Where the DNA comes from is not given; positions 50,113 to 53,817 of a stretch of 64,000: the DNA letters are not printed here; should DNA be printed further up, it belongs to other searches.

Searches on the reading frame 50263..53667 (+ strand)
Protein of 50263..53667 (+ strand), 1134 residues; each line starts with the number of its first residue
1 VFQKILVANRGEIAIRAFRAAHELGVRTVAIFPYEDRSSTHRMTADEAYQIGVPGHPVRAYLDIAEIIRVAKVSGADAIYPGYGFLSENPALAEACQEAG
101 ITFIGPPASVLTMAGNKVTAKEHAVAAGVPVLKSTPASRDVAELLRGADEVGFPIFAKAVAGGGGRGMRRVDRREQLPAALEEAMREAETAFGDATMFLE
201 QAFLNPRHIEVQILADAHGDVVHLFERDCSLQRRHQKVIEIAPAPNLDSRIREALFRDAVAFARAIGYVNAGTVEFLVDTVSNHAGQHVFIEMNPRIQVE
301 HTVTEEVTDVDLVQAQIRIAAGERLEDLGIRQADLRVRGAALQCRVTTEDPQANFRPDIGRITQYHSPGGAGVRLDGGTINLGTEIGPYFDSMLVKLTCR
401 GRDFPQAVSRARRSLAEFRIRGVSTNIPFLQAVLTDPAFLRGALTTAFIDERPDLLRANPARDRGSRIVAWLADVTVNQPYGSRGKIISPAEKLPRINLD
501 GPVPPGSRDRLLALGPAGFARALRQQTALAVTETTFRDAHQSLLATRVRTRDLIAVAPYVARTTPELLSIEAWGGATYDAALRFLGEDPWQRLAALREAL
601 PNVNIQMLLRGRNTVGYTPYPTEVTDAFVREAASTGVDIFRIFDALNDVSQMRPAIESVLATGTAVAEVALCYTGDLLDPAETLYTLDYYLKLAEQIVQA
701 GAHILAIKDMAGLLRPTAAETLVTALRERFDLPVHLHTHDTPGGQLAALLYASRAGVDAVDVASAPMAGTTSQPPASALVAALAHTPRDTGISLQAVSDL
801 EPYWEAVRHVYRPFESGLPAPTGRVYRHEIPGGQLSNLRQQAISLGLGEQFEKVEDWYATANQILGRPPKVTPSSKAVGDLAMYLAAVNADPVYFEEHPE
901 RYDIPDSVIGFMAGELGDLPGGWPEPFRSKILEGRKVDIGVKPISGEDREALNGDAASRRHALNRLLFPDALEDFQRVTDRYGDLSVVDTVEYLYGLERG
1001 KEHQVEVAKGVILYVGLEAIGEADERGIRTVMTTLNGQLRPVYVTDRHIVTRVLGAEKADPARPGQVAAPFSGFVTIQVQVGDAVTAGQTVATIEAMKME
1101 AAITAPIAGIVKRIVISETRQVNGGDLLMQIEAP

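Call 81: search_protein_families(library=pfam, proteins=[window:50263-53667:+], max_evalue=0.001)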
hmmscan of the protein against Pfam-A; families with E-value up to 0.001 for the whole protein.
window:50263-53667:+ (1134 aa): 10 families
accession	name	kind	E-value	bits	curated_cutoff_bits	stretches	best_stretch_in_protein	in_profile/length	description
PF02786.22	CPSase_L_D2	-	1.4e-67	227.8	19.8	1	117-327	2-210/211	Carbamoyl-phosphate synthase L chain, ATP binding domain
PF02436.23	PYC_OADA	-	1.8e-52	178.5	27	1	825-1014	1-199/201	Conserved carboxylase domain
PF00289.28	Biotin_carb_N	-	1.5e-41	141.7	25.5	1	1-111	1-110/110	Biotin carboxylase, N-terminal domain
PF02785.25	Biotin_carb_C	-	8.9e-34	116.3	32.4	1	343-451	1-108/108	Biotin carboxylase C-terminal domain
PF00364.28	Biotin_lipoyl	-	2e-15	56.8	22.1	1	1074-1131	16-73/73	Biotin-requiring enzyme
PF00682.25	HMGL-like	-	4.6e-11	43.1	29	1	687-800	141-256/260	HMGL-like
PF07478.18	Dala_Dala_lig_C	-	1.5e-05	25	24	1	147-227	31-104/204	D-ala D-ala ligase C-terminus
PF13375.12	RnfC_N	-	0.00027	21.3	25.6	1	1078-1116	45-82/101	RnfC Barrel sandwich hybrid domain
PF13437.12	HlyD_3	-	0.00034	21.7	22.2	0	1067-1096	2-32/106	HlyD family secretion protein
PF13533.13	Biotin_lipoyl_2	-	0.00057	20.1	29.8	0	1102-1132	2-32/32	Biotin-lipoyl like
